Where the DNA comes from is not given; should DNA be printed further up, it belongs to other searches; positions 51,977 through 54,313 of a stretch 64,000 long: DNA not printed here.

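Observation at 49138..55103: Pseudo-receiver::MetF::MetV-like three-domain fusion followed by a second metF, downstream of thyX and a cNMP-sensing hybrid histidine kinase with orphan CheY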

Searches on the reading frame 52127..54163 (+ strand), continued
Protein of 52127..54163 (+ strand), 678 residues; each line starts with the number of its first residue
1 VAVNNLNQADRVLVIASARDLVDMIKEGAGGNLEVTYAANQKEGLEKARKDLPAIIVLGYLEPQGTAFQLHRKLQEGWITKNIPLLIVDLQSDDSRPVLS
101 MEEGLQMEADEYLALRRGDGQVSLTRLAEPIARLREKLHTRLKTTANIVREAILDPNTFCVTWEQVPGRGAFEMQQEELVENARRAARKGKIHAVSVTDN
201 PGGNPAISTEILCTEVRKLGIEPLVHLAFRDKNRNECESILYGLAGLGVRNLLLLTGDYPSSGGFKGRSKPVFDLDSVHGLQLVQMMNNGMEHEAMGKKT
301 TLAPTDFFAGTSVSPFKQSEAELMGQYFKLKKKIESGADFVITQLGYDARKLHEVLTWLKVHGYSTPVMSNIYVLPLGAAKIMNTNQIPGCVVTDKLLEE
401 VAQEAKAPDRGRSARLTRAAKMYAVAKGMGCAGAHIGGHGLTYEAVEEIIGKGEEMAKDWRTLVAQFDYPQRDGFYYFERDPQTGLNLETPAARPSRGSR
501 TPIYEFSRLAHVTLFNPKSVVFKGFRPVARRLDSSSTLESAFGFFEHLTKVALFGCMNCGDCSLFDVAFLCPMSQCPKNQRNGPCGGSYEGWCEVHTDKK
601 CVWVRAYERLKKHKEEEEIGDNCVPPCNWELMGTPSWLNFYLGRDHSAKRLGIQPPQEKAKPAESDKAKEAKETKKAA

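Call 55: search_protein_families(library=pfam, proteins=[L083:5296-6135:-, L083:6232-7077:+, L083:7107-7796:+, L083:7821-9587:-, L083:9995-11581:+, L083:11574-12452:-, L083:12394-12963:-, L083:13146-14300:-, L083:14415-15152:-, L083:15327-16496:-], max_evalue=0.00001)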
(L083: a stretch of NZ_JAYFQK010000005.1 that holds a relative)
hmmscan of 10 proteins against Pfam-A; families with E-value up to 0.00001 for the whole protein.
L083:5296-6135:- (279 aa): 1 family
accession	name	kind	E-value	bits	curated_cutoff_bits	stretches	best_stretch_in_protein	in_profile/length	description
PF05582.17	Peptidase_U57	-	1.1e-118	396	25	1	4-275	2-280/280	YabG peptidase U57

L083:6232-7077:+ (281 aa): 1 family
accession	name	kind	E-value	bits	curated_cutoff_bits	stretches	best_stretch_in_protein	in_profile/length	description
PF00535.33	Glycos_transf_2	-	4.6e-10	40.1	23.3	1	4-127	2-126/168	Glycosyl transferase family 2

L083:7107-7796:+ (229 aa): 2 families
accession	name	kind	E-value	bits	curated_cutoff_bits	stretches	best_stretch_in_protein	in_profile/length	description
PF07786.18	HGSNAT_cat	-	3.7e-49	167.7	22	1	7-215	1-222/222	Heparan-alpha-glucosaminide N-acetyltransferase, catalytic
PF01757.29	Acyl_transf_3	-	4e-07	29.8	31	0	72-221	145-294/326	Acyltransferase domain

L083:7821-9587:- (588 aa): 4 families
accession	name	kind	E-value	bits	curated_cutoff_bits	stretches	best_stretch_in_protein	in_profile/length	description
PF00015.26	MCPsignal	-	5.5e-50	170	34.6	1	359-540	4-171/172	Methyl-accepting chemotaxis protein (MCP) signalling domain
PF17200.10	sCache_2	-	5.4e-39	134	25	1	48-195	3-152/155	Single Cache domain 2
PF08269.17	dCache_2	-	1.2e-38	133.4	26.5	1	28-196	24-192/298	Cache domain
PF00672.30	HAMP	-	3e-11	43.9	25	1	231-279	5-52/53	HAMP domain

L083:9995-11581:+ (528 aa): 2 families
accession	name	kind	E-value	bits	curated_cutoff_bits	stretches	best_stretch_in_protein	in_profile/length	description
PF12225.13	DUF5981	-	5.2e-28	97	23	1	394-483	7-94/95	Methylene-tetrahydrofolate reductase C terminal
PF02219.23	MTHFR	-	1.4e-17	64.5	24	1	8-291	4-270/287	Methylenetetrahydrofolate reductase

L083:11574-12452:- (292 aa): 1 family
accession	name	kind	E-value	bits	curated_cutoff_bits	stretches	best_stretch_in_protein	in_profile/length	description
PF00398.26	RrnaAD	-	1.7e-56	191.6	24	1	30-280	2-260/263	Ribosomal RNA adenine dimethylase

L083:12394-12963:- (189 aa): 2 families
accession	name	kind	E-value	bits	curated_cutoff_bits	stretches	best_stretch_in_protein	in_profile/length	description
PF13331.11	DUF4093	-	5.7e-27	94.5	25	1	92-177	1-85/86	Domain of unknown function (DUF4093)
PF01751.28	Toprim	-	1.1e-11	45.2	23.1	1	4-80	1-93/96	Toprim domain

L083:13146-14300:- (384 aa): 1 family
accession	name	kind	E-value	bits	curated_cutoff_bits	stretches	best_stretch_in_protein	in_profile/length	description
PF00704.34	Glyco_hydro_18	-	1.5e-33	117.3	29.6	1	82-364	18-316/317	Glycosyl hydrolases family 18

L083:14415-15152:- (245 aa): 1 family
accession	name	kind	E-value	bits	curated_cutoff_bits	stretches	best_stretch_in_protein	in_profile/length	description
PF01520.23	Amidase_3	-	2.4e-54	184.4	27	1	56-239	1-173/174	N-acetylmuramoyl-L-alanine amidase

L083:15327-16496:- (389 aa): 3 families
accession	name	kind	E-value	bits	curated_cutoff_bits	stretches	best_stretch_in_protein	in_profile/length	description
PF03990.20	DUF348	-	1.4e-21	76.4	24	1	161-201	1-41/41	G5-linked-Ubiquitin-like domain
PF06725.17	3D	-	1.8e-20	73.4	23.8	1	330-388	2-70/72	3D domain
PF07501.17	G5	-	1.2e-13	51.5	23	1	217-290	1-74/75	G5 domain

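Call 65: search_protein_families(library=pfam, proteins=[L075:10001-10480:+, L012:6094-6570:+, L012:5652-6056:+, L016:10428-10907:+], max_evalue=1)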
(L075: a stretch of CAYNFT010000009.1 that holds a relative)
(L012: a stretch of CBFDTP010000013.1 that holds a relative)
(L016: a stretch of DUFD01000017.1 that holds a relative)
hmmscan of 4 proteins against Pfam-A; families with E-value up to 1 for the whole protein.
L075:10001-10480:+ (159 aa): 1 family
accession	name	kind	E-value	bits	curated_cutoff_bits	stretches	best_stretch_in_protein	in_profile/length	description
PF00072.30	Response_reg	-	0.00015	22.3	30.2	1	7-122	1-110/111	Response regulator receiver domain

L012:6094-6570:+ (158 aa): 2 families
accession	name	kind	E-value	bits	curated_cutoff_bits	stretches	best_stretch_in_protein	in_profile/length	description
PF00072.30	Response_reg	-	1.2e-09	38.7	30.2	1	6-121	1-110/111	Response regulator receiver domain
PF05263.17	DUF722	-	0.089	13.4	29.8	1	2-36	55-88/134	Protein of unknown function (DUF722)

L012:5652-6056:+ (134 aa): 1 family
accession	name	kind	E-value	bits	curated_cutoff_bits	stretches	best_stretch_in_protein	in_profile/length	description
PF00072.30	Response_reg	-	0.095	13.3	30.2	1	7-122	2-110/111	Response regulator receiver domain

L016:10428-10907:+ (159 aa): 1 family
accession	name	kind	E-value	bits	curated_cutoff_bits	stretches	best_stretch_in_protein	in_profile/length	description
PF00072.30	Response_reg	-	7.2e-07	29.8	30.2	1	7-122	1-110/111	Response regulator receiver domain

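Call 68: search_protein_families(library=pfam, proteins=[L012:2882-4858:-, L016:7213-9183:-, L075:7217-9187:-, L041:1101-3086:-, L042:7708-9207:-, L055:6142-8535:+, L027:3862-5661:+, L019:10338-12155:-, L025:15432-17264:-, L011:4224-6254:-], max_evalue=0.0001)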
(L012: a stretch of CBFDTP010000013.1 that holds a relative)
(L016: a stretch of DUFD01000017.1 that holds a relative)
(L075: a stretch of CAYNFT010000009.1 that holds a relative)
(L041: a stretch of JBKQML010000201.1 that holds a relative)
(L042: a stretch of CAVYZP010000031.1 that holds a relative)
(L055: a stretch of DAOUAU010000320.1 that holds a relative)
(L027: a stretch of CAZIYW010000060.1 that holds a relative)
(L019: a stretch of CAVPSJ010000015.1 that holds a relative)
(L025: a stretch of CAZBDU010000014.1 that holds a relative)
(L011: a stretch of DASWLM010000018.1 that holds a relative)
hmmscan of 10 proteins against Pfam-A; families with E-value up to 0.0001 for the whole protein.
L012:2882-4858:- (658 aa): 11 families
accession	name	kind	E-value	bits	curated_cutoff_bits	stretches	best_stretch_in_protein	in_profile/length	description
PF13185.12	GAF_2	-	9.9e-18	65.1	28.6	1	168-305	4-136/136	GAF domain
PF01590.32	GAF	-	3e-17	63.8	22.4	1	168-304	2-133/133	GAF domain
PF13426.13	PAS_9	-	3.5e-14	53.4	27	1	329-430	2-102/103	PAS domain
PF00989.32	PAS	-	6.6e-14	52.3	22.6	1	319-428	2-112/113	PAS fold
PF07730.19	HisKA_3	-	1.3e-13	51.7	24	1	453-520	1-68/68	Histidine kinase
PF02518.31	HATPase_c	-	8.1e-13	49.2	26.4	1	559-653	2-109/111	Histidine kinase-, DNA gyrase B-, and HSP90-like ATPase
PF08448.16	PAS_4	-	2.3e-10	41.1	23.1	1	325-434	2-110/110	PAS fold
PF13188.13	PAS_8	-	5.6e-09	36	21.8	1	318-367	1-47/65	PAS domain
PF13492.12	GAF_3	-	1.8e-08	35.3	27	1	168-305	2-128/129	GAF domain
PF08447.18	PAS_3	-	1.3e-06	29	25.6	1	341-422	2-85/89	PAS fold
PF24820.1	Diguanyl_cycl_sensor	-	2.2e-05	24.8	28.1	1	326-428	4-109/109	Diguanylate cyclase-like sensor domain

L016:7213-9183:- (656 aa): 10 families
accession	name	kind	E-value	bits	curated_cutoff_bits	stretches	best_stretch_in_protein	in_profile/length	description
PF01590.32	GAF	-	8.6e-19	68.8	22.4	1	167-303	2-133/133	GAF domain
PF13185.12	GAF_2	-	1.6e-17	64.4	28.6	1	166-304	3-136/136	GAF domain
PF02518.31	HATPase_c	-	5.1e-15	56.3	26.4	1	556-651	1-109/111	Histidine kinase-, DNA gyrase B-, and HSP90-like ATPase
PF00989.32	PAS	-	2.8e-13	50.3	22.6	1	318-419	2-103/113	PAS fold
PF13426.13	PAS_9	-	2.5e-11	44.2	27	1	328-430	2-103/103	PAS domain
PF08448.16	PAS_4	-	4e-11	43.6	23.1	1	323-432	1-109/110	PAS fold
PF07730.19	HisKA_3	-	9.3e-10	39.4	24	1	452-516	1-66/68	Histidine kinase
PF13492.12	GAF_3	-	2.4e-09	38.1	27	1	166-304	1-128/129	GAF domain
PF13188.13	PAS_8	-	8e-07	29.2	21.8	1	318-367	2-51/65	PAS domain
PF08447.18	PAS_3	-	1.6e-05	25.5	25.6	1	341-420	3-83/89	PAS fold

L075:7217-9187:- (656 aa): 9 families
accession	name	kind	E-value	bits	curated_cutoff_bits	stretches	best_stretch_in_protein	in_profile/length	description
PF01590.32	GAF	-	5.6e-18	66.2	22.4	1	168-304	2-133/133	GAF domain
PF13185.12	GAF_2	-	2.6e-17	63.8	28.6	1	166-305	2-136/136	GAF domain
PF02518.31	HATPase_c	-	1e-15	58.6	26.4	1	557-651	2-109/111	Histidine kinase-, DNA gyrase B-, and HSP90-like ATPase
PF07730.19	HisKA_3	-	2.1e-11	44.7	24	1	452-518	1-68/68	Histidine kinase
PF08448.16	PAS_4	-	2.3e-07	31.5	23.1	1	324-432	1-109/110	PAS fold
PF13492.12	GAF_3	-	4e-07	30.9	27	1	168-305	2-128/129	GAF domain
PF00989.32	PAS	-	4.9e-06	27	22.6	1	319-411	2-94/113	PAS fold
PF13426.13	PAS_9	-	6.5e-06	26.8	27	1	328-430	1-103/103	PAS domain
PF13188.13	PAS_8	-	7.2e-06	26.2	21.8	1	319-363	2-43/65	PAS domain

L041:1101-3086:- (661 aa): 10 families
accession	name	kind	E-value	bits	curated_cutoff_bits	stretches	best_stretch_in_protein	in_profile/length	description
PF02518.31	HATPase_c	-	1.9e-12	48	26.4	1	559-653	3-110/111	Histidine kinase-, DNA gyrase B-, and HSP90-like ATPase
PF00989.32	PAS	-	2.3e-11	44.1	22.6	1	319-419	2-102/113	PAS fold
PF13426.13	PAS_9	-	9.1e-11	42.4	27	1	329-430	2-102/103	PAS domain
PF07730.19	HisKA_3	-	3.2e-10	40.9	24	1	453-519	1-68/68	Histidine kinase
PF13188.13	PAS_8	-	8.8e-10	38.6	21.8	1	319-374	2-57/65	PAS domain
PF01590.32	GAF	-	4e-08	34.3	22.4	1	167-304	1-133/133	GAF domain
PF08447.18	PAS_3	-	3.9e-07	30.7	25.6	1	341-423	2-86/89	PAS fold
PF08448.16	PAS_4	-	5.1e-06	27.1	23.1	1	324-433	1-109/110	PAS fold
PF13492.12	GAF_3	-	2.1e-05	25.3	27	1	167-306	1-129/129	GAF domain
PF13185.12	GAF_2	-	3.3e-05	24.5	28.6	1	167-305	3-136/136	GAF domain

L042:7708-9207:- (499 aa): 7 families
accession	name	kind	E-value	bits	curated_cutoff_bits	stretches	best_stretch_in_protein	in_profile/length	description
PF02518.31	HATPase_c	-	1.1e-11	45.6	26.4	1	397-491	3-110/111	Histidine kinase-, DNA gyrase B-, and HSP90-like ATPase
PF13426.13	PAS_9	-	6.3e-11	42.9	27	1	167-268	2-102/103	PAS domain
PF00989.32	PAS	-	1.1e-10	41.9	22.6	1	157-257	2-102/113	PAS fold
PF07730.19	HisKA_3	-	5.1e-10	40.2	24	1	291-357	1-68/68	Histidine kinase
PF13188.13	PAS_8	-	6.6e-09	35.8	21.8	1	158-210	3-55/65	PAS domain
PF08447.18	PAS_3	-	3.7e-06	27.6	25.6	1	179-261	2-86/89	PAS fold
PF08448.16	PAS_4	-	2.3e-05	25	23.1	0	162-271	1-109/110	PAS fold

L055:6142-8535:+ (797 aa): 6 families
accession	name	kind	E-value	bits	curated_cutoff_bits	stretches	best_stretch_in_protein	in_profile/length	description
PF17179.9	Fer4_22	-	2.6e-31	108.8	27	1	400-495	1-95/95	4Fe-4S dicluster domain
PF00072.30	Response_reg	-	6e-27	94.5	30.2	1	29-138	1-110/111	Response regulator receiver domain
PF00175.26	NAD_binding_1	-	1.6e-11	45.3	22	1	636-738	1-107/109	Oxidoreductase NAD-binding domain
PF10418.14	DHODB_Fe-S_bind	-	1.5e-10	41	23.9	1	757-789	1-40/41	Iron-sulfur cluster binding domain of dihydroorotate dehydrogenase B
PF12838.12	Fer4_7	-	4.3e-05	24.3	27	0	390-413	27-50/52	4Fe-4S dicluster domain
PF00970.30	FAD_binding_6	-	9.5e-05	23.1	21.1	0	539-622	7-96/99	Oxidoreductase FAD-binding domain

L027:3862-5661:+ (599 aa): 8 families
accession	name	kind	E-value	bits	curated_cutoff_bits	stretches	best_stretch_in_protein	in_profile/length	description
PF00158.32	Sigma54_activat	-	1.3e-70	236.8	20.2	1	279-446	1-168/168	Sigma-54 interaction domain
PF25601.1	AAA_lid_14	-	5.4e-24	84.3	27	1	451-526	1-76/87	AAA+ ATPase lid domain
PF14532.12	Sigma54_activ_2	-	9.1e-24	84.7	25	1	280-450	1-138/138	Sigma-54 interaction domain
PF01451.26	LMWPc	-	7.6e-22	78.5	23.2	1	6-132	1-141/144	Low molecular weight phosphotyrosine protein phosphatase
PF13426.13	PAS_9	-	1.1e-10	42.1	27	1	160-261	3-102/103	PAS domain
PF07728.20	AAA_5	-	3e-08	34.2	22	1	302-423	1-125/139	AAA domain (dynein-related subfamily)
PF02954.25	HTH_8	-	8e-08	32.3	22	1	559-582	14-37/42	Bacterial regulatory protein, Fis family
PF00989.32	PAS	-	1.7e-05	25.2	22.6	0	149-193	2-46/113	PAS fold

L019:10338-12155:- (605 aa): 6 families
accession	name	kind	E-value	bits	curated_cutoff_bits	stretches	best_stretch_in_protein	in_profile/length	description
PF13426.13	PAS_9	-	1.8e-35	121.7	27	2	132-234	2-103/103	PAS domain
PF00989.32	PAS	-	3e-27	95.3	22.6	2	247-360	1-112/113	PAS fold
PF08448.16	PAS_4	-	4.5e-21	75.6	23.1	2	254-362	2-106/110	PAS fold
PF13188.13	PAS_8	-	6.3e-16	58.1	21.8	2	121-175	1-55/65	PAS domain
PF00512.31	HisKA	-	2.5e-14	53.5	26.9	1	387-450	2-64/66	His Kinase A (phospho-acceptor) domain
PF08447.18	PAS_3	-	2.9e-12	47.1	25.6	1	144-229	2-89/89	PAS fold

L025:15432-17264:- (610 aa): 6 families
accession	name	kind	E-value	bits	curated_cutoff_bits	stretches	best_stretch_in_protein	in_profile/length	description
PF00005.33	ABC_tran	-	2.1e-28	100.1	25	1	355-504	1-137/137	ABC transporter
PF04945.19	YHS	-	4.9e-11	42.9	30.3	1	564-606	2-43/47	YHS domain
PF13304.12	AAA_21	-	1e-06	29.5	27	0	475-536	237-300/304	AAA domain, putative AbiEii toxin, Type IV TA system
PF13191.12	AAA_16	-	2.4e-05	25.3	32.6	1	363-493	20-104/167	AAA ATPase domain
PF13555.12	AAA_29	-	4.5e-05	23.6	27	1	358-392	15-49/61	P-loop containing region of AAA domain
PF02463.25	SMC_N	-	5.4e-05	23.2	40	0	475-546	136-209/220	RecF/RecN/SMC N terminal domain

L011:4224-6254:- (676 aa): 10 families
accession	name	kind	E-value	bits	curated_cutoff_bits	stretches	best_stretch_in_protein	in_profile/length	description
PF13185.12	GAF_2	-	3.6e-20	73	28.6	1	184-322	3-136/136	GAF domain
PF01590.32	GAF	-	7.4e-18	65.8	22.4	1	185-320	2-132/133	GAF domain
PF02518.31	HATPase_c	-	1.5e-15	58.1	26.4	1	575-668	2-108/111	Histidine kinase-, DNA gyrase B-, and HSP90-like ATPase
PF13426.13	PAS_9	-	1.7e-12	48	27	1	346-447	2-102/103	PAS domain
PF00989.32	PAS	-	4.7e-11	43.1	22.6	1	336-438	2-105/113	PAS fold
PF07730.19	HisKA_3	-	2.3e-09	38.1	24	1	470-536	1-68/68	Histidine kinase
PF08447.18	PAS_3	-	1e-07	32.6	25.6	1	358-438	2-83/89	PAS fold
PF13188.13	PAS_8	-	3.5e-07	30.3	21.8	1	335-379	1-48/65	PAS domain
PF13492.12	GAF_3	-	5.7e-07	30.4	27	1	184-323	1-129/129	GAF domain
PF08448.16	PAS_4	-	4.9e-06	27.2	23.1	1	346-451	6-110/110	PAS fold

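Call 72: search_protein_families(library=pfam, proteins=[L055:15-3488:+, L055:5709-6173:+, L055:8472-9272:+, L055:9269-10558:+, L055:10605-11825:-, L055:11952-12689:+, L055:12740-13129:+, L053:12423-13466:-, L053:11573-12433:-], max_evalue=0.0001)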
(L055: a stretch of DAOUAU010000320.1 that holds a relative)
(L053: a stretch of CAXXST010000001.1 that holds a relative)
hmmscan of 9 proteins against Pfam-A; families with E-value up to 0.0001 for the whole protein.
L055:15-3488:+ (1157 aa): 5 families
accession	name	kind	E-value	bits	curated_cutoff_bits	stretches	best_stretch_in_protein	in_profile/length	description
PF07733.18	DNA_pol3_alpha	-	6.8e-98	327.9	23.9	1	260-520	1-260/260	Bacterial DNA polymerase III alpha NTPase domain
PF17657.6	DNA_pol3_finger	-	3.4e-63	212.4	22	1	523-684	1-164/166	Bacterial DNA polymerase III alpha subunit finger domain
PF02811.25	PHP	-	2.6e-45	155.1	26.4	1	1-142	29-164/164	PHP domain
PF14579.12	HHH_6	-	1.9e-28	98.9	25.6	1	759-848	1-84/90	Helix-hairpin-helix motif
PF01336.31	tRNA_anti-codon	-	5.4e-10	39.5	27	1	949-1025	1-74/75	OB-fold nucleic acid binding domain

L055:5709-6173:+ (154 aa): 1 family
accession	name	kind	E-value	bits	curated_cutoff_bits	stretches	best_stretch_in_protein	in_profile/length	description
PF01750.23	HycI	-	3.2e-12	46.9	23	1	21-144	2-127/130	Hydrogenase maturation protease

L055:8472-9272:+ (266 aa): 1 family
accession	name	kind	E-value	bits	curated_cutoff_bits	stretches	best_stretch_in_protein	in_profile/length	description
PF01058.29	Oxidored_q6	-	1.2e-23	83.7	27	1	33-170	1-128/128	NADH ubiquinone oxidoreductase, 20 Kd subunit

L055:9269-10558:+ (429 aa): 1 family
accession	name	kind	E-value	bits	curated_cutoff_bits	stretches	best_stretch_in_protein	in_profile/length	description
PF00374.24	NiFeSe_Hases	-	2.4e-34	119.6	25.8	2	41-124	1-84/508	Nickel-dependent hydrogenase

L055:10605-11825:- (406 aa): 2 families
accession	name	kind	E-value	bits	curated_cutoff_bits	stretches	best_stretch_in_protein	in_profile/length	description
PF02518.31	HATPase_c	-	1.8e-28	99.6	26.4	1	284-390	1-109/111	Histidine kinase-, DNA gyrase B-, and HSP90-like ATPase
PF00512.31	HisKA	-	1.6e-13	50.9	26.9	1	173-240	2-64/66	His Kinase A (phospho-acceptor) domain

L055:11952-12689:+ (245 aa): 2 families
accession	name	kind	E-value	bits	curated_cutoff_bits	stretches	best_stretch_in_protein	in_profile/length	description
PF04002.20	RadC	-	6.9e-40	136.2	22.1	1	112-230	2-120/121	RadC-like JAB domain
PF20582.4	UPF0758_N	-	1.5e-09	38.2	27.1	1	17-85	7-74/77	UPF0758 N-terminal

L055:12740-13129:+ (129 aa): 1 family
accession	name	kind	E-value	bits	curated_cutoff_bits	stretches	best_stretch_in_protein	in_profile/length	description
PF01042.26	Ribonuc_L-PSP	-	7e-44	149.2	27.3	1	8-124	1-120/121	Endoribonuclease L-PSP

L053:12423-13466:- (347 aa): 3 families
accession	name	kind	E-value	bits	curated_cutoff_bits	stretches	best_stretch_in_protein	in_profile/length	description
PF17179.9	Fer4_22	-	8e-28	97.6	27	1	237-328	1-94/95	4Fe-4S dicluster domain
PF00037.32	Fer4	-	2.8e-05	24.2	21.1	0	311-328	4-21/24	4Fe-4S binding domain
PF14697.11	Fer4_21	-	8.8e-05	23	35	0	312-328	38-54/59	4Fe-4S dicluster domain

L053:11573-12433:- (286 aa): 3 families
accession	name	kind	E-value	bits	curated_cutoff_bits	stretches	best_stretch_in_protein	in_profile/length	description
PF00175.26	NAD_binding_1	-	6.7e-20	72.2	22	1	125-227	1-107/109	Oxidoreductase NAD-binding domain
PF10418.14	DHODB_Fe-S_bind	-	6e-11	42.3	23.9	1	246-278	1-40/41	Iron-sulfur cluster binding domain of dihydroorotate dehydrogenase B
PF00970.30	FAD_binding_6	-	2.6e-07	31.3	21.1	1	22-111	4-96/99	Oxidoreductase FAD-binding domain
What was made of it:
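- In L055 the next operon encodes a group-3b-like NiFe hydrogenase whose beta/gamma subunits carry an N-terminal REC (calls 68, 72).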
